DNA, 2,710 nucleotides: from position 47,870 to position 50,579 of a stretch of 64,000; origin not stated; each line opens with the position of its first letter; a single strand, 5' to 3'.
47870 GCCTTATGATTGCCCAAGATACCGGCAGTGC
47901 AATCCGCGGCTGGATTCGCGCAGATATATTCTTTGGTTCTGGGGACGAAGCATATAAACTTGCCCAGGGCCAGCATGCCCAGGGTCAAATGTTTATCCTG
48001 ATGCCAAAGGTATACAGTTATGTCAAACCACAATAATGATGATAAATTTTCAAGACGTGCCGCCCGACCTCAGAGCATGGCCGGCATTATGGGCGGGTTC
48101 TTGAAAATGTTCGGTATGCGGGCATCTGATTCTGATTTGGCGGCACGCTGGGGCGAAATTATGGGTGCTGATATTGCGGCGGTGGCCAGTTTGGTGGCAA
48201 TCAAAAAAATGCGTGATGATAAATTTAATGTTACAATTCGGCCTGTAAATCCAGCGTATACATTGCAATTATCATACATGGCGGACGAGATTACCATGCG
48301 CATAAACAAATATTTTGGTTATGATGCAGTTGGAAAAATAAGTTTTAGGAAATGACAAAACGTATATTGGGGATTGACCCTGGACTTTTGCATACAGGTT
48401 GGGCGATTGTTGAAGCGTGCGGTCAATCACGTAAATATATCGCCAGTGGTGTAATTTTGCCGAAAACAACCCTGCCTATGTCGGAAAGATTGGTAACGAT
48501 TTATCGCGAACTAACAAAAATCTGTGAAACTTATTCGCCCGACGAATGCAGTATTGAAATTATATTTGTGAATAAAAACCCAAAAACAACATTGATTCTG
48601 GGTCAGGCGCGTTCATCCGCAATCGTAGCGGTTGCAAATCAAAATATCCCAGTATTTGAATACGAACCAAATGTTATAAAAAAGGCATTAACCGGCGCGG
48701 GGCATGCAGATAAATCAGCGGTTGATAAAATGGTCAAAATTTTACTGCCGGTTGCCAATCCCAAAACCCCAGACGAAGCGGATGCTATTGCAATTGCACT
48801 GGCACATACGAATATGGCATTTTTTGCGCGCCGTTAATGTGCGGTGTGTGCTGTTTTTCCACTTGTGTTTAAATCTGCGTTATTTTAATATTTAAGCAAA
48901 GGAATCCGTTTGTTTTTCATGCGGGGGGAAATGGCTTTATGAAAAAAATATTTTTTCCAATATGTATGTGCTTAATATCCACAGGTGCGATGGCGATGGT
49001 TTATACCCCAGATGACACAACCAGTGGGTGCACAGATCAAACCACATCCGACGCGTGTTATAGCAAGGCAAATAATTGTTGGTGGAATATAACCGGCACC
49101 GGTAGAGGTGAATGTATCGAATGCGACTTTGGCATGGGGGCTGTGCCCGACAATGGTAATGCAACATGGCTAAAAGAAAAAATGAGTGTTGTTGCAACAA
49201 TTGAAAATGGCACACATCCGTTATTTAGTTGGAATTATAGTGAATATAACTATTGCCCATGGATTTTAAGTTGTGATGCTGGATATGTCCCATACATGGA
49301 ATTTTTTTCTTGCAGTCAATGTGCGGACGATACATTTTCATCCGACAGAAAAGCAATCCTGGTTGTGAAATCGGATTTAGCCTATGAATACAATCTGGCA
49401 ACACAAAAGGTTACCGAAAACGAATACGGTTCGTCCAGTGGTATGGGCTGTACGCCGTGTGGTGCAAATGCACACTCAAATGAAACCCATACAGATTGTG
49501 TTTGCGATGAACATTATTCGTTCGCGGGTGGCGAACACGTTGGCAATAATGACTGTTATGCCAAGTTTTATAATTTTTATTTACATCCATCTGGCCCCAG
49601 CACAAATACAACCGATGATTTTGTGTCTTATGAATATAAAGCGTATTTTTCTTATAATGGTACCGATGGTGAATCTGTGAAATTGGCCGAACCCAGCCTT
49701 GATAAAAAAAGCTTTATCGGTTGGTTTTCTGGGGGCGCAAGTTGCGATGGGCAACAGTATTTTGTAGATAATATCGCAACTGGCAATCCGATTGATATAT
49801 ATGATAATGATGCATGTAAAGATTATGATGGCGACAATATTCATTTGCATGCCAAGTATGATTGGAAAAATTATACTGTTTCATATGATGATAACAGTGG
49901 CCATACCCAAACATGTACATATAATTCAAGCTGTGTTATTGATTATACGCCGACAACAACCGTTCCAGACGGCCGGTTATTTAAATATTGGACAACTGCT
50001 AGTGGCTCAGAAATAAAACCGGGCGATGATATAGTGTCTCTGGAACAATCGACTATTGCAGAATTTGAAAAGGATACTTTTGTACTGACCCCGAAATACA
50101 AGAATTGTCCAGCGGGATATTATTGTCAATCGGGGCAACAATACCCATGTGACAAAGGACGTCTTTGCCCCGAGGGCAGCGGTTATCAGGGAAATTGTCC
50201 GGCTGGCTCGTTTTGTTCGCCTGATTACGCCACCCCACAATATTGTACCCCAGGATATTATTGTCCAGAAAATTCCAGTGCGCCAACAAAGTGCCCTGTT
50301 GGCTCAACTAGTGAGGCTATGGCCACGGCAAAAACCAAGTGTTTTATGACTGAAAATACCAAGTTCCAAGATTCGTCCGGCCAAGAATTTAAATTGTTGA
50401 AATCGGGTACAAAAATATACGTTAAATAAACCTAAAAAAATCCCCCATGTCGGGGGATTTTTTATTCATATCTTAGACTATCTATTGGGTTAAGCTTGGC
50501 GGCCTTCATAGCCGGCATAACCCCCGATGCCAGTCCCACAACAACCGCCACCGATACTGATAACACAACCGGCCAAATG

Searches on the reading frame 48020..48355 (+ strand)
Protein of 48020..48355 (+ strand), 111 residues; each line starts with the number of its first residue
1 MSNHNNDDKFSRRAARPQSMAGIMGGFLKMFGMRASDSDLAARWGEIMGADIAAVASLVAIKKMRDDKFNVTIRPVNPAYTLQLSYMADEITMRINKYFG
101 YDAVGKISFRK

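Call 7: search_protein_families(library=pfam, proteins=[window:48020-48355:+])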
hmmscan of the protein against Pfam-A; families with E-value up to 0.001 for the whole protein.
window:48020-48355:+ (111 aa): 1 family
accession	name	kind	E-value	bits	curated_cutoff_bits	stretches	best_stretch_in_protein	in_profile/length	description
PF05258.17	DciA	-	1.3e-10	41.8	24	1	34-109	19-89/89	Dna[CI] antecedent, DciA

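Call 8: search_protein_families(library=ncbifam, proteins=[window:48020-48355:+])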
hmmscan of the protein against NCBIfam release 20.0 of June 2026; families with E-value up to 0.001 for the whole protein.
window:48020-48355:+ (111 aa): 0 families

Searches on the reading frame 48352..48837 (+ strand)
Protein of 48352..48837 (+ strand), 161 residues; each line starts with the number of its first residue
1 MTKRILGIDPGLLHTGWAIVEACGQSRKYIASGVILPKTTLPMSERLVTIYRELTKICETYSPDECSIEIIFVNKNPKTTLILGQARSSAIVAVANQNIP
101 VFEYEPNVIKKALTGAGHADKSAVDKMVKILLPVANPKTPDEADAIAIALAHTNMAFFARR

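Call 7: search_protein_families(library=pfam, proteins=[window:48352-48837:+])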
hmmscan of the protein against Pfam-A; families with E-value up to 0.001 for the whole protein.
window:48352-48837:+ (161 aa): 1 family
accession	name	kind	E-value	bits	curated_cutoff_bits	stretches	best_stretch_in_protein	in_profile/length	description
PF02075.23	RuvC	-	2e-45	154.8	22.2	1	5-152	1-148/148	Crossover junction endodeoxyribonuclease RuvC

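Call 8: search_protein_families(library=ncbifam, proteins=[window:48352-48837:+])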
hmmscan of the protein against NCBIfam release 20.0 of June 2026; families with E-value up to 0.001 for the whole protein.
window:48352-48837:+ (161 aa): 2 families
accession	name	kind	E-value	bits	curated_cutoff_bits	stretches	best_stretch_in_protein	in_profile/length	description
NF000711.0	PRK00039.2-1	equivalog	2.2e-43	147.9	163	1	3-157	1-156/161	crossover junction endodeoxyribonuclease RuvC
TIGR00228.1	ruvC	equivalog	2.4e-42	144.5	100.65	1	5-154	1-149/156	crossover junction endodeoxyribonuclease RuvC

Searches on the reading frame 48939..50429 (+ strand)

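Call 7: search_protein_families(library=pfam, proteins=[window:48939-50429:+])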
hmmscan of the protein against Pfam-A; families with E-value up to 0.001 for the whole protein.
window:48939-50429:+ (496 aa): 1 family
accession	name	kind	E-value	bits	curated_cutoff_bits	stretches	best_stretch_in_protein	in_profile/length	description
PF09479.16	Flg_new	-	0.00052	20.5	27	0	312-365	1-54/65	Listeria-Bacteroides repeat domain (List_Bact_rpt)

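Call 8: search_protein_families(library=ncbifam, proteins=[window:48939-50429:+])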
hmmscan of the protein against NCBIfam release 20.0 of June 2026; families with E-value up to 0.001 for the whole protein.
window:48939-50429:+ (496 aa): 0 families
